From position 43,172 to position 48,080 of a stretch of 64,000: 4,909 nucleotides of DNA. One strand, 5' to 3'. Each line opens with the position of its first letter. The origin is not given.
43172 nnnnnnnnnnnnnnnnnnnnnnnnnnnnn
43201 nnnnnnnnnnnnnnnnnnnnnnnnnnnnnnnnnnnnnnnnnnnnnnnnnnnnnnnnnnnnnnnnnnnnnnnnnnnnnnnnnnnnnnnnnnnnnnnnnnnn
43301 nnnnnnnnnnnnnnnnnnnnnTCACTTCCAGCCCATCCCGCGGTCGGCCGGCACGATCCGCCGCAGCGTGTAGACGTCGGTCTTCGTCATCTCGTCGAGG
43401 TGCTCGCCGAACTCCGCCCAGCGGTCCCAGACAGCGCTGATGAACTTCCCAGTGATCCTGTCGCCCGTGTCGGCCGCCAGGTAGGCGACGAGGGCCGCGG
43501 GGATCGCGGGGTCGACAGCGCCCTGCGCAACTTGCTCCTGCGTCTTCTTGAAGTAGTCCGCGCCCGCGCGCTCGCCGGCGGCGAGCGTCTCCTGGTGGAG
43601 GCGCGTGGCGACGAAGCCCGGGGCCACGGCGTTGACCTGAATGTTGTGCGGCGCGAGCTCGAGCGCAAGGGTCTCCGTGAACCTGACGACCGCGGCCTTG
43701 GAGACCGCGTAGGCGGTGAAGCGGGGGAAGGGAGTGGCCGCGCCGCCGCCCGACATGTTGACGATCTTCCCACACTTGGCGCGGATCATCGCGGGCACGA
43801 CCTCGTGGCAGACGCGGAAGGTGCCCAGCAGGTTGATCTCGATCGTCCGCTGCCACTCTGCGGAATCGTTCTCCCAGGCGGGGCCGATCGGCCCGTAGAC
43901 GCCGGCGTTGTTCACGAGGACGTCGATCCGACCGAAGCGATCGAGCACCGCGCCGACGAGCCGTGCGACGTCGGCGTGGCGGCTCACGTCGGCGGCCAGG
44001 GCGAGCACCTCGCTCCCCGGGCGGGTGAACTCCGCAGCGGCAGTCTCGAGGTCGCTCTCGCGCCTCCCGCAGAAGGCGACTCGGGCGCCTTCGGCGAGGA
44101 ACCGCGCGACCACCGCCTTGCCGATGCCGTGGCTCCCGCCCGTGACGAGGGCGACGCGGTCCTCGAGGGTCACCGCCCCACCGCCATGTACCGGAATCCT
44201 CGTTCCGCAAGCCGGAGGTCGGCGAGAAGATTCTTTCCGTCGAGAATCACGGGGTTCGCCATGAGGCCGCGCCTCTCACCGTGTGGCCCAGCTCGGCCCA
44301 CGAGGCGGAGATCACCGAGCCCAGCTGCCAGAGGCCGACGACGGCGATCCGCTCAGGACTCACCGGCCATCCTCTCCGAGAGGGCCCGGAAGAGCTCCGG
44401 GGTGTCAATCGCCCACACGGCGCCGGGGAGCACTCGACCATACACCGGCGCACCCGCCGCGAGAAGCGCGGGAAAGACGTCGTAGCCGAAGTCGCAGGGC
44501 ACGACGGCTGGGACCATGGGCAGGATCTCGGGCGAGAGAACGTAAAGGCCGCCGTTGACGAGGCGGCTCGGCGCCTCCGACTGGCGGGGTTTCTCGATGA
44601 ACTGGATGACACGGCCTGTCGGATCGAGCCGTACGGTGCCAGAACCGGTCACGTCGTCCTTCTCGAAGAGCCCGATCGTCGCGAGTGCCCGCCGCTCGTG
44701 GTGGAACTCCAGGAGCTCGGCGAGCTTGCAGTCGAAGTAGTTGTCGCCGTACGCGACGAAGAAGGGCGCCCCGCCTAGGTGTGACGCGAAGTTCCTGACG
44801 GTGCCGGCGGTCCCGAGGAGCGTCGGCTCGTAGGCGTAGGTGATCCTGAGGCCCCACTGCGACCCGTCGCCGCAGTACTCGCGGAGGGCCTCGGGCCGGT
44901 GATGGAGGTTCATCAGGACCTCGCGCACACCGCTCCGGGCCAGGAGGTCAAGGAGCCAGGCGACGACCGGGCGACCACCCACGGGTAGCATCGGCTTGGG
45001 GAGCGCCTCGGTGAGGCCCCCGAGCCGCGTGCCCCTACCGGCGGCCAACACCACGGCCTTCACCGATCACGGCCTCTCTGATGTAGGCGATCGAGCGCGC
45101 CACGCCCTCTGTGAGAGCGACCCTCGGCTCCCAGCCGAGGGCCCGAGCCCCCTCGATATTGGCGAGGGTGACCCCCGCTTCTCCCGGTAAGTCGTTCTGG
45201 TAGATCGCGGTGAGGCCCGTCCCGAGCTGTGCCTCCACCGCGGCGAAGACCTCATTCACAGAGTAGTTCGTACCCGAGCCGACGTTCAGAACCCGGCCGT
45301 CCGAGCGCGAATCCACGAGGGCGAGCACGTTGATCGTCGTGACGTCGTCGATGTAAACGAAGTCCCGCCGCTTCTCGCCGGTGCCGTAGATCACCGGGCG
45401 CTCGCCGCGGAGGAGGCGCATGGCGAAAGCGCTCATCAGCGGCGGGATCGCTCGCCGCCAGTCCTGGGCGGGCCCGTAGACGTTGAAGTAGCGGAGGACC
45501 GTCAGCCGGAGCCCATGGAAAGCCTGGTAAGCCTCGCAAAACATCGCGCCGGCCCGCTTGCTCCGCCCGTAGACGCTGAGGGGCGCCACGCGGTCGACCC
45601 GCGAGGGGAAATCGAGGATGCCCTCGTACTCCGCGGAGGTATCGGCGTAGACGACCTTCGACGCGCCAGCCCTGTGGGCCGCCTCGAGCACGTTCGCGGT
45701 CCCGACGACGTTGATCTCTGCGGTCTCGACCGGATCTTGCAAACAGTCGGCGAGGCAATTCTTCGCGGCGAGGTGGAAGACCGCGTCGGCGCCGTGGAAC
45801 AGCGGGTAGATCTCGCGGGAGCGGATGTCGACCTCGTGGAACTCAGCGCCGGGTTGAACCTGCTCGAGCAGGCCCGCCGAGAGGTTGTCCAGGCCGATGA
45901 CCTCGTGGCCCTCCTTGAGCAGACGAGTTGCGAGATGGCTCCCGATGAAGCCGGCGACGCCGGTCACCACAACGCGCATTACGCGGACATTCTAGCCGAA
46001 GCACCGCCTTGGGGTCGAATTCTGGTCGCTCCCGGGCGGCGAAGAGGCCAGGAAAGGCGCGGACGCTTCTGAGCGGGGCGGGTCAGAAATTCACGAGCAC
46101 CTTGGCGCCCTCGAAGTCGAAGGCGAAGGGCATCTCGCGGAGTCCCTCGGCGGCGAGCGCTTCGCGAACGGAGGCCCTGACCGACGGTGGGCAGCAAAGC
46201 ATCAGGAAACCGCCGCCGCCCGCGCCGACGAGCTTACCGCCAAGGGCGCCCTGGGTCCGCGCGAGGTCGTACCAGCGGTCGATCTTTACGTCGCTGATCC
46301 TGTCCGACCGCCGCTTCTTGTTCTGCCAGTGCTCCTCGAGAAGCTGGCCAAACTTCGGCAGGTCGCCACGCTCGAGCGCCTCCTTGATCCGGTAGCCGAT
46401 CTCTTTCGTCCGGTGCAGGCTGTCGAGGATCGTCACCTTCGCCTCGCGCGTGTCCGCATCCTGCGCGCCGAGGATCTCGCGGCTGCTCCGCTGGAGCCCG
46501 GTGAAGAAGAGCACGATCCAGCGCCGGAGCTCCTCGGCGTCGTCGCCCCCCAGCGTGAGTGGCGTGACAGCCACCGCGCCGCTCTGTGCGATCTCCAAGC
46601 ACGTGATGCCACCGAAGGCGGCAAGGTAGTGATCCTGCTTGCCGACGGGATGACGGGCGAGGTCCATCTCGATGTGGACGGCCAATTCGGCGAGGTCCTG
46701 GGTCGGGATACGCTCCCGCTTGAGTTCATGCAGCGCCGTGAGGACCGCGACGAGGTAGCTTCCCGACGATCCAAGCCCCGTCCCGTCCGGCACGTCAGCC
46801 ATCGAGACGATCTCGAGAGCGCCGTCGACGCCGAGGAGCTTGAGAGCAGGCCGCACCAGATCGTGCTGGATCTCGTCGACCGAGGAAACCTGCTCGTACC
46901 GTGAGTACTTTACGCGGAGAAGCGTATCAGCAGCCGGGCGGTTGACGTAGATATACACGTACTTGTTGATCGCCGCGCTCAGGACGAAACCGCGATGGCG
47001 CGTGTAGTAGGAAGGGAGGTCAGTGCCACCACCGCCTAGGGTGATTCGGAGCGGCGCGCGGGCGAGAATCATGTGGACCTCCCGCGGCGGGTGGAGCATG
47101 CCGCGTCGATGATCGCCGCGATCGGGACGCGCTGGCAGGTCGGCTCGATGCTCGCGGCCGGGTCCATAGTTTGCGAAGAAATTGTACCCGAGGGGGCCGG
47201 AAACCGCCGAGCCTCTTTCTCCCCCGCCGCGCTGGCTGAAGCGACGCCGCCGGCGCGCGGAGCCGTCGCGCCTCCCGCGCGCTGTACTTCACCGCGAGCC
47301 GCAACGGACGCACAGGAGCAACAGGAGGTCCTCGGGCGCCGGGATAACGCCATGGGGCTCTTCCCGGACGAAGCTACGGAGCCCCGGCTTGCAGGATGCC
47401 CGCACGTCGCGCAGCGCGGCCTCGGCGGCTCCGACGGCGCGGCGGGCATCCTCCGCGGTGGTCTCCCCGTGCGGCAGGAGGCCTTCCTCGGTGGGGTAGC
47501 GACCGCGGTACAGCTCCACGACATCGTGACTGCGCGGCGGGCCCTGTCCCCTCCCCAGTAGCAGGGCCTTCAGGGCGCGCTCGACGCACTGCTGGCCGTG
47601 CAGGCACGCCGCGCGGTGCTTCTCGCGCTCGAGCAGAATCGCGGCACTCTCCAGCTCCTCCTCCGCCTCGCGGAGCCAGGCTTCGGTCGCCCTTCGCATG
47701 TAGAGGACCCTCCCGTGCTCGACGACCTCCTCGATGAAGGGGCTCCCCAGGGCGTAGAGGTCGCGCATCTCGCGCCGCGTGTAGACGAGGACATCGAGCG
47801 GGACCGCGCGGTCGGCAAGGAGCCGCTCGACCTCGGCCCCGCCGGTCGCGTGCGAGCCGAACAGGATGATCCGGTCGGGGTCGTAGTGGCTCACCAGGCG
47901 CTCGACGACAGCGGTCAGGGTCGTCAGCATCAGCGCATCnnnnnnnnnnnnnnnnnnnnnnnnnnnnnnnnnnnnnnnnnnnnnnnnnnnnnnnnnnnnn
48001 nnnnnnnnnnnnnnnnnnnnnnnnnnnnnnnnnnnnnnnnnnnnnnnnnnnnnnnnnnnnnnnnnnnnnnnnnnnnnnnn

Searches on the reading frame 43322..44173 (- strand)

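Call 32: search_protein_families(library=pfam, proteins=[window:43322-44173:-], max_evalue=0.00001)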
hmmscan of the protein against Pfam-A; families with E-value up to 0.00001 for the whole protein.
window:43322-44173:- (283 aa): 5 families
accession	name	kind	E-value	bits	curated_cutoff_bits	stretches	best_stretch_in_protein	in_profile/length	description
PF00106.31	adh_short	-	4e-60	203.1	26.6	1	6-196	1-190/195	short chain dehydrogenase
PF13561.12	adh_short_C2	-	3.8e-50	171.1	27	1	15-245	6-229/236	Enoyl-(Acyl carrier protein) reductase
PF08659.16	KR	-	2.8e-10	40.8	22.6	1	8-128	3-125/180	KR domain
PF23441.1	SDR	-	6e-08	32.8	27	1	7-221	9-226/258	SDR-like rossmann domain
PF01370.27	Epimerase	-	4.5e-07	30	20.9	1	8-169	1-156/240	NAD dependent epimerase/dehydratase family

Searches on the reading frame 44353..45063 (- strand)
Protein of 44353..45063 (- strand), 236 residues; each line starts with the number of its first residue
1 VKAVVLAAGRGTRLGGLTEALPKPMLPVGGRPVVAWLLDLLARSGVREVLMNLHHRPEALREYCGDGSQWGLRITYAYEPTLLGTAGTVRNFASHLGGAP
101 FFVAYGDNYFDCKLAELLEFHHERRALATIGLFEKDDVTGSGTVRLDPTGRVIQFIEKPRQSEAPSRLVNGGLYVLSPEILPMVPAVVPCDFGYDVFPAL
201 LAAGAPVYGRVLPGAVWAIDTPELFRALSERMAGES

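Call 32: search_protein_families(library=pfam, proteins=[window:44353-45063:-], max_evalue=0.00001)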
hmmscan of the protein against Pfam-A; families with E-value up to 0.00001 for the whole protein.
window:44353-45063:- (236 aa): 2 families
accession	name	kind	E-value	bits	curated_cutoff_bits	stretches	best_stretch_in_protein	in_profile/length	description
PF00483.29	NTP_transferase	-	3e-39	135.5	21.2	1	2-217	1-226/245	Nucleotidyl transferase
PF12804.13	NTP_transf_3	-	3.8e-14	53.6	27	1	3-116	1-105/160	MobA-like NTP transferase domain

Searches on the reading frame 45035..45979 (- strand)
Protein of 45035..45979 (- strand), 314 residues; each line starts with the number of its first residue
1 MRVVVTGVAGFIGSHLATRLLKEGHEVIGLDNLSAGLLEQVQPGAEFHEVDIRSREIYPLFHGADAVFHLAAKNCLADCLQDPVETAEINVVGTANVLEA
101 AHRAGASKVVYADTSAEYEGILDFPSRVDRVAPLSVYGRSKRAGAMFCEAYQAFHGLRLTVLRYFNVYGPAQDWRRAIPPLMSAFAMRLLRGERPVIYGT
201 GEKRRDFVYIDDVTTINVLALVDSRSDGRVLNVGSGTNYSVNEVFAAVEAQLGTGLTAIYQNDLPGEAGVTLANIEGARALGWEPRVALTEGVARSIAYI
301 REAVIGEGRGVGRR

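Call 32: search_protein_families(library=pfam, proteins=[window:45035-45979:-], max_evalue=0.00001)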
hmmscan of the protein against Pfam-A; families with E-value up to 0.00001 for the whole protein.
window:45035-45979:- (314 aa): 7 families
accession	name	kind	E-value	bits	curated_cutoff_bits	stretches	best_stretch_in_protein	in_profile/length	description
PF01370.27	Epimerase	-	1.2e-56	192.3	20.9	1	3-234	1-240/240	NAD dependent epimerase/dehydratase family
PF16363.11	GDP_Man_Dehyd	-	3.7e-43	148.7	27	1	5-294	2-330/332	GDP-mannose 4,6 dehydratase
PF01073.25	3Beta_HSD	-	6.3e-15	55.4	22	1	4-225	1-233/280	3-beta hydroxysteroid dehydrogenase/isomerase family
PF04321.23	RmlD_sub_bind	-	1.9e-13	50.6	27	1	1-170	1-154/287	RmlD substrate binding domain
PF02719.21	Polysacc_synt_2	-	1e-11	45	20.2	1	3-169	1-173/293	Polysaccharide biosynthesis protein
PF07993.18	NAD_binding_4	-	3e-10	40.1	20.1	1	54-213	79-254/258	Male sterility protein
PF13460.12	NAD_binding_10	-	2.1e-06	28.1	27.2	1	7-116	1-100/184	NAD(P)H-binding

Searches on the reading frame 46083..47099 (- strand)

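Call 33: search_protein_families(library=pfam, proteins=[window:46083-47099:-], max_evalue=0.00001)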
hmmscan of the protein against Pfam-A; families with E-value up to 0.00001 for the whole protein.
window:46083-47099:- (338 aa): 2 families
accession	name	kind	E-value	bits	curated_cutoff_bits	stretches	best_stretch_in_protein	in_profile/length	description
PF00288.32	GHMP_kinases_N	-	1.5e-12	48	22.3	1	90-164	15-87/87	GHMP kinases N terminal domain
PF08544.19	GHMP_kinases_C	-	1.2e-09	38.9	21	1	239-318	2-82/85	GHMP kinases C terminal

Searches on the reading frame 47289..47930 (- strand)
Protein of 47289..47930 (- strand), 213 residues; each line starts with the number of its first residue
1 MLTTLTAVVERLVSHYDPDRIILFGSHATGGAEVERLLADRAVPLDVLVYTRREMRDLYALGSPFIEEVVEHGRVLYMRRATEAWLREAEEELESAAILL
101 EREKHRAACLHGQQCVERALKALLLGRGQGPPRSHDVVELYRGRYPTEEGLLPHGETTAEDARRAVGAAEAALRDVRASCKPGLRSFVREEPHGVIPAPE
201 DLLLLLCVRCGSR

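Call 33: search_protein_families(library=pfam, proteins=[window:47289-47930:-], max_evalue=0.00001)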
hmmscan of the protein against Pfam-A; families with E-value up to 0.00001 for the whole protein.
window:47289-47930:- (213 aa): 1 family
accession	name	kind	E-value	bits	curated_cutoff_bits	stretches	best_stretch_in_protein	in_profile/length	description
PF05168.19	HEPN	-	3.6e-18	66.3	22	1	83-148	2-66/117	HEPN domain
